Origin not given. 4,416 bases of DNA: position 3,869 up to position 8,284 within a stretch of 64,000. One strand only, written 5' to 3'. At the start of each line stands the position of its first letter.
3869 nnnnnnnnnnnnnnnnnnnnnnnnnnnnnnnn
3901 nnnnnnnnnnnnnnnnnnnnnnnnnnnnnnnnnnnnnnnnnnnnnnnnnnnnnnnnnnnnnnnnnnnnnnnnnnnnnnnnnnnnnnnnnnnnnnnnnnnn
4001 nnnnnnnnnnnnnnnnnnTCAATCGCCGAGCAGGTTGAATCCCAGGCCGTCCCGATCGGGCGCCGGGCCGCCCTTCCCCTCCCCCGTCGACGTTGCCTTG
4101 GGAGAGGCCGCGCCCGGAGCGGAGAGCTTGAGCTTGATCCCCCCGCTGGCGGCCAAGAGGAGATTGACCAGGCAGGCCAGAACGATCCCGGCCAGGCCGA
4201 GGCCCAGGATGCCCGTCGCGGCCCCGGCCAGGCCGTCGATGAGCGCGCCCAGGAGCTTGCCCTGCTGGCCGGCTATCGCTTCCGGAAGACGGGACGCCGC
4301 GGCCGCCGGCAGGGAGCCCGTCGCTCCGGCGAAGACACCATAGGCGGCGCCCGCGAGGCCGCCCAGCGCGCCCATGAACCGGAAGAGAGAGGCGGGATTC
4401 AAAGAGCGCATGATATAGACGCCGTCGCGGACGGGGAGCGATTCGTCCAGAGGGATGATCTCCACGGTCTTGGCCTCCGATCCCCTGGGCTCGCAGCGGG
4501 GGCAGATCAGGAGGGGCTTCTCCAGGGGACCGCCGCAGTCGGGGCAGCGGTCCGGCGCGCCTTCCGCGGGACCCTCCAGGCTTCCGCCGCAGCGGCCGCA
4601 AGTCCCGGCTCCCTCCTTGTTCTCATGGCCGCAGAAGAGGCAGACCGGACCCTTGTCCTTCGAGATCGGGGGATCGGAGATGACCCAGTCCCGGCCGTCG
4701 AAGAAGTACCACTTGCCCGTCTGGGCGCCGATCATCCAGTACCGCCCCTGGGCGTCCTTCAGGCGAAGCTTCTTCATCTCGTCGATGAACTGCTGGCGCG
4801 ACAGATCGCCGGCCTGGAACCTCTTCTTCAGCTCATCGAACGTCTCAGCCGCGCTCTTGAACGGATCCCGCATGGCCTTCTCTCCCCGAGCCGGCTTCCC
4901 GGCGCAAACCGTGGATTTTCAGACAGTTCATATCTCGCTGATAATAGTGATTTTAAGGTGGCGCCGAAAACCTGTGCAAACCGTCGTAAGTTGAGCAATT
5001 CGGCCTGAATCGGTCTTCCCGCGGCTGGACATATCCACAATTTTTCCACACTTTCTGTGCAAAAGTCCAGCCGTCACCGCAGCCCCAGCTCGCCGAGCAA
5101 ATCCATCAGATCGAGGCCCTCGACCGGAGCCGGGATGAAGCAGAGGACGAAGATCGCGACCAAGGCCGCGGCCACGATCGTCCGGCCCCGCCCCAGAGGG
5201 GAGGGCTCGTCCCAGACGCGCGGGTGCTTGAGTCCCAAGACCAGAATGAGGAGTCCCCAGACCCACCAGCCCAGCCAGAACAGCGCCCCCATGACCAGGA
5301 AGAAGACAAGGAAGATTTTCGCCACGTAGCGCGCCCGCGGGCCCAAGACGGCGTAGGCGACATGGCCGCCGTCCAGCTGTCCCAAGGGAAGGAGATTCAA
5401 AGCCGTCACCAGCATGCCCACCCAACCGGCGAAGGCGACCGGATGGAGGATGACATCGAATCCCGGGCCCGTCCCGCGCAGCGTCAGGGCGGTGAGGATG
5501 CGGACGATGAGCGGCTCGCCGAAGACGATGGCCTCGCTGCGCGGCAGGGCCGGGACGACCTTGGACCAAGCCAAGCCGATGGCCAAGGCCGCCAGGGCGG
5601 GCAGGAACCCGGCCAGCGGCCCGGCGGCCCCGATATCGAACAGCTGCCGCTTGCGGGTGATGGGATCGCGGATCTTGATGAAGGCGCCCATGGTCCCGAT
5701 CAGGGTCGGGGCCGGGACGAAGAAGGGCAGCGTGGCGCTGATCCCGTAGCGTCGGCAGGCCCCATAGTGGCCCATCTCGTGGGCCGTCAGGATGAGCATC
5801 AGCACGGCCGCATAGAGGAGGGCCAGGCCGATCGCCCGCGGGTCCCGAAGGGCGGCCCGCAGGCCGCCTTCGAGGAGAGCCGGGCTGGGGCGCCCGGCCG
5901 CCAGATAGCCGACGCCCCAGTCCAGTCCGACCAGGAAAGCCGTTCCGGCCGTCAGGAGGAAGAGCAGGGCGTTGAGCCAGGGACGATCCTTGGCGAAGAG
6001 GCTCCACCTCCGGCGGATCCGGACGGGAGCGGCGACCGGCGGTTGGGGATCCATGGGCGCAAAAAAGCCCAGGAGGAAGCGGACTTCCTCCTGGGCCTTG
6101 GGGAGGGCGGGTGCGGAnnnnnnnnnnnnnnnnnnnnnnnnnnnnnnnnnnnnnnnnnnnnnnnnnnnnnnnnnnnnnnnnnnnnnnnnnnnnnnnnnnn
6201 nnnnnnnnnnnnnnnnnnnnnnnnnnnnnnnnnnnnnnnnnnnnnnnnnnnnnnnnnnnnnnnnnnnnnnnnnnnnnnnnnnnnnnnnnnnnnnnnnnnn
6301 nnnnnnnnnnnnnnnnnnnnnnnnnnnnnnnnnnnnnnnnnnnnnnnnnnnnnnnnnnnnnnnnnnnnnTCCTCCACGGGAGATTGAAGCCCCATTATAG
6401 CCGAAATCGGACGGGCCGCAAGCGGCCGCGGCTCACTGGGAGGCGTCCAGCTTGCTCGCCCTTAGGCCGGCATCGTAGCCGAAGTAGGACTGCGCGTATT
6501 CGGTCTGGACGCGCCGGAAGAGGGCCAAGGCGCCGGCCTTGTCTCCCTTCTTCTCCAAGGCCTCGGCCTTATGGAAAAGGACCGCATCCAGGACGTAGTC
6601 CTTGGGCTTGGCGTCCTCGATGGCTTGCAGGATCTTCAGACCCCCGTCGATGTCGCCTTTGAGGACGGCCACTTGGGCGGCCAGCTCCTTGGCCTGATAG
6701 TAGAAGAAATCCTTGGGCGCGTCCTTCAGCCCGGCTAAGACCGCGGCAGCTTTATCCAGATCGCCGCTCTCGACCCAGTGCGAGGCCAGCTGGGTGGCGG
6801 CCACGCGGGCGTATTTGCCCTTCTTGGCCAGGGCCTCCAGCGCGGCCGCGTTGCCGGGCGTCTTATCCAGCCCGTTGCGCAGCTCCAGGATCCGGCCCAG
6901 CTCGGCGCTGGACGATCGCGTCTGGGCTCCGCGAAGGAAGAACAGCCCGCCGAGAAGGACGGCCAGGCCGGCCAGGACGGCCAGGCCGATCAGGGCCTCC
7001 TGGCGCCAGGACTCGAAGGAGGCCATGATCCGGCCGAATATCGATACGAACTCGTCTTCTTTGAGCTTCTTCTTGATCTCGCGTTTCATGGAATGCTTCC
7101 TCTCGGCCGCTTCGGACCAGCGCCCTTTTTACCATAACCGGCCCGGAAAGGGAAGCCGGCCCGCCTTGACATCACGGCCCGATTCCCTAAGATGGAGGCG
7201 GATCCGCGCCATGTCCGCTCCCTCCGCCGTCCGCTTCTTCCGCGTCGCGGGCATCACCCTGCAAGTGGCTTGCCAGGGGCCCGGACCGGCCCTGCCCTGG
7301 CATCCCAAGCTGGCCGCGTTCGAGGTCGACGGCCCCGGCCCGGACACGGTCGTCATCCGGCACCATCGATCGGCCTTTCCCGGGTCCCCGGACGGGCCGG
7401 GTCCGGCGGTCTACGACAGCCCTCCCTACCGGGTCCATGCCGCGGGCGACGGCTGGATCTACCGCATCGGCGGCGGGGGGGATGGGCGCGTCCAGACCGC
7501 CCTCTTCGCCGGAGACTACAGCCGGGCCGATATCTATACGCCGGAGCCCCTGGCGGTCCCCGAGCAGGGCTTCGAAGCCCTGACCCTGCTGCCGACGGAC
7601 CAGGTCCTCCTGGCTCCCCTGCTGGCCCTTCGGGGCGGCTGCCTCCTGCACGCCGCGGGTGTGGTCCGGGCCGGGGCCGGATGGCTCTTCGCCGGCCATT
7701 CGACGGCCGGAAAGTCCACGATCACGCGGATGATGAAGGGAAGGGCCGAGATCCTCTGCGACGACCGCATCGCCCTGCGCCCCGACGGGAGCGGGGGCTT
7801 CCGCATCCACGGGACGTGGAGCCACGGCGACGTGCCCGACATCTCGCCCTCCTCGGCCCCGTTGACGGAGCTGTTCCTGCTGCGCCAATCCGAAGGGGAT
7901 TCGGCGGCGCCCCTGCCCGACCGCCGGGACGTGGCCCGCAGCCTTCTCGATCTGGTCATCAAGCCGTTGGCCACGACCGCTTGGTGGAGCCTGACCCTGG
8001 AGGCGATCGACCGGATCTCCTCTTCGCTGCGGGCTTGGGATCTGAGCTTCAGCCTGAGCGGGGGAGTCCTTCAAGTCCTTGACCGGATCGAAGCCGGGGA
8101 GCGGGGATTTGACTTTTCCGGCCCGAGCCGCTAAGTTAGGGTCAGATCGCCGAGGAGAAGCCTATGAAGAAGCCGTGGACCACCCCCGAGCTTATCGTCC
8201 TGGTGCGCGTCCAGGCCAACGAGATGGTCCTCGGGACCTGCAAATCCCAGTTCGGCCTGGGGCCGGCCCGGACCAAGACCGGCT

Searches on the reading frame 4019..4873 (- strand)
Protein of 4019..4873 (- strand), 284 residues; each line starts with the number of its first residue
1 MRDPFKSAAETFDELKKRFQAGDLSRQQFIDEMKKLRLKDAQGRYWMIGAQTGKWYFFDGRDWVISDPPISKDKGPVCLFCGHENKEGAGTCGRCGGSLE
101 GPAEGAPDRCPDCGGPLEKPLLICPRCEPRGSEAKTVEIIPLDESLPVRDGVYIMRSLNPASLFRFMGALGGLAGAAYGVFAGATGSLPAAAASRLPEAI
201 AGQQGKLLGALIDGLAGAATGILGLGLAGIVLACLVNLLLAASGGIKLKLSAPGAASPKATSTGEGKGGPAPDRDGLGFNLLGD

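Call 5: search_protein_families(library=ncbifam, proteins=[window:4019-4873:-], max_evalue=0.01)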
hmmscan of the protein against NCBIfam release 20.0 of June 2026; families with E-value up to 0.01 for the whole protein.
window:4019-4873:- (284 aa): 0 families

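Call 6: search_protein_families(library=pfam, proteins=[window:4019-4873:-], max_evalue=0.01)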
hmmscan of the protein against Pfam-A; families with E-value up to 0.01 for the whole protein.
window:4019-4873:- (284 aa): 3 families
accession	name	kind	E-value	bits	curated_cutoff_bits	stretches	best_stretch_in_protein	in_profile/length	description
PF12773.13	DZR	-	1.4e-07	32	27.3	1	78-128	1-45/45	Double zinc ribbon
PF18912.6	DZR_2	-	0.00062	20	27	1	76-127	8-55/56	Double zinc ribbon domain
PF13240.11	Zn_Ribbon_1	-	0.0035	17.5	25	1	78-97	2-21/23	zinc-ribbon domain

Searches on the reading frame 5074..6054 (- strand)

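Call 5: search_protein_families(library=ncbifam, proteins=[window:5074-6054:-], max_evalue=0.01)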
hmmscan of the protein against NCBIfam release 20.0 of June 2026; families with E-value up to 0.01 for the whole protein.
window:5074-6054:- (326 aa): 1 family
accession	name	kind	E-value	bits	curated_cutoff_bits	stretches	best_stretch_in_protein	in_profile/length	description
NF041824.1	daptide_HExxH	equivalog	0.0037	16.5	300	0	61-104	143-186/379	daptide biosynthesis intramembrane metalloprotease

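Call 6: search_protein_families(library=pfam, proteins=[window:5074-6054:-], max_evalue=0.01)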
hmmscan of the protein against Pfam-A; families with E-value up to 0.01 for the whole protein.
window:5074-6054:- (326 aa): 1 family
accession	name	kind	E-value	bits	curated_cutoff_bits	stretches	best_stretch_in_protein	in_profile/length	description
PF02163.28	Peptidase_M50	-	3.5e-19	69.5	27.2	1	82-242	3-204/221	Peptidase family M50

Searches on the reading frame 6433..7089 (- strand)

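Call 5: search_protein_families(library=ncbifam, proteins=[window:6433-7089:-], max_evalue=0.01)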
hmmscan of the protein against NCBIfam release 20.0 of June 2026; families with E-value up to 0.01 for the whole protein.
window:6433-7089:- (218 aa): 0 families

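Call 6: search_protein_families(library=pfam, proteins=[window:6433-7089:-], max_evalue=0.01)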
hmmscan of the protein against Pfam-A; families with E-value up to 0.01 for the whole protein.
window:6433-7089:- (218 aa): 6 families
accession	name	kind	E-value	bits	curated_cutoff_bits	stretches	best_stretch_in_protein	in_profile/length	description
PF25058.1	ARM_TT21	-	7.3e-05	23.2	27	0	137-163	100-126/155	Tetratricopeptide repeat protein 21 ARM repeat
PF09976.15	TPR_21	-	0.00013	22.2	25.5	1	76-161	57-143/193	Tetratricopeptide repeat-like domain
PF13174.12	TPR_6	-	0.0002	22.2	26.3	1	170-201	2-33/33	Tetratricopeptide repeat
PF14559.12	TPR_19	-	0.00022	21.9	25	1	107-164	3-58/68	Tetratricopeptide repeat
PF13428.12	TPR_14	-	0.00024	21.9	23.5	0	171-199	4-32/44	Tetratricopeptide repeat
PF13432.12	TPR_16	-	0.00087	20.1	32.7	0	170-201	33-64/65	Tetratricopeptide repeat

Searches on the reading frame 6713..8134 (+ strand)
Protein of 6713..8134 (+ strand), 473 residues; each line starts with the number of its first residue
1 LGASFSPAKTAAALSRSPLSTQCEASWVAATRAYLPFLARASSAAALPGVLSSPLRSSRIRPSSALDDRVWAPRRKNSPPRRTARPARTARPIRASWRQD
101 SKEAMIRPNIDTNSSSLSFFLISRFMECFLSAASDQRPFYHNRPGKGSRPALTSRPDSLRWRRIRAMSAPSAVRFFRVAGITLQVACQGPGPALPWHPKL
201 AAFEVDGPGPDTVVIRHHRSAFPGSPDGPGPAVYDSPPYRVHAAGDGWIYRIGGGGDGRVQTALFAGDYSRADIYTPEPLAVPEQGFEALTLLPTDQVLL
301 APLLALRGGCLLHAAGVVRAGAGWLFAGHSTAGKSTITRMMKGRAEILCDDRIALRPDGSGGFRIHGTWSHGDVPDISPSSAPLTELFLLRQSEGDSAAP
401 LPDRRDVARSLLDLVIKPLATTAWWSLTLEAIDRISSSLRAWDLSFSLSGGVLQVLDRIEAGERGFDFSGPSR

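Call 5: search_protein_families(library=ncbifam, proteins=[window:6713-8134:+], max_evalue=0.01)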
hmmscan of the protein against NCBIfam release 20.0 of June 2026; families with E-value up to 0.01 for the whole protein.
window:6713-8134:+ (473 aa): 2 families
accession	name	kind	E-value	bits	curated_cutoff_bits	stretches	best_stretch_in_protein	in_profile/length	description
TIGR04249.1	SCM_chp_ScmC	equivalog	1.2e-11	44.5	125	1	307-417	123-239/292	SynChlorMet cassette protein ScmC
TIGR04355.1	HprK_rel_B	hypoth_equivalog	4.4e-07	29.4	200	1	306-368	140-203/351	HprK-related kinase B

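Call 6: search_protein_families(library=pfam, proteins=[window:6713-8134:+], max_evalue=0.01)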
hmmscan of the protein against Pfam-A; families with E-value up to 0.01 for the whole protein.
window:6713-8134:+ (473 aa): 0 families

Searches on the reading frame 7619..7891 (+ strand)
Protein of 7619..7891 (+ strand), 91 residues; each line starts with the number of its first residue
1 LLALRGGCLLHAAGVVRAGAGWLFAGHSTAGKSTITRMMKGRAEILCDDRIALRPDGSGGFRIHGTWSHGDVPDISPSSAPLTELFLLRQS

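Call 43: search_solved_structures(query=window:7619-7891:+, max_evalue=10, show_alignments=5)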
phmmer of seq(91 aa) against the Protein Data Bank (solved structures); distinct sequences matched with E-value up to 10: 0.
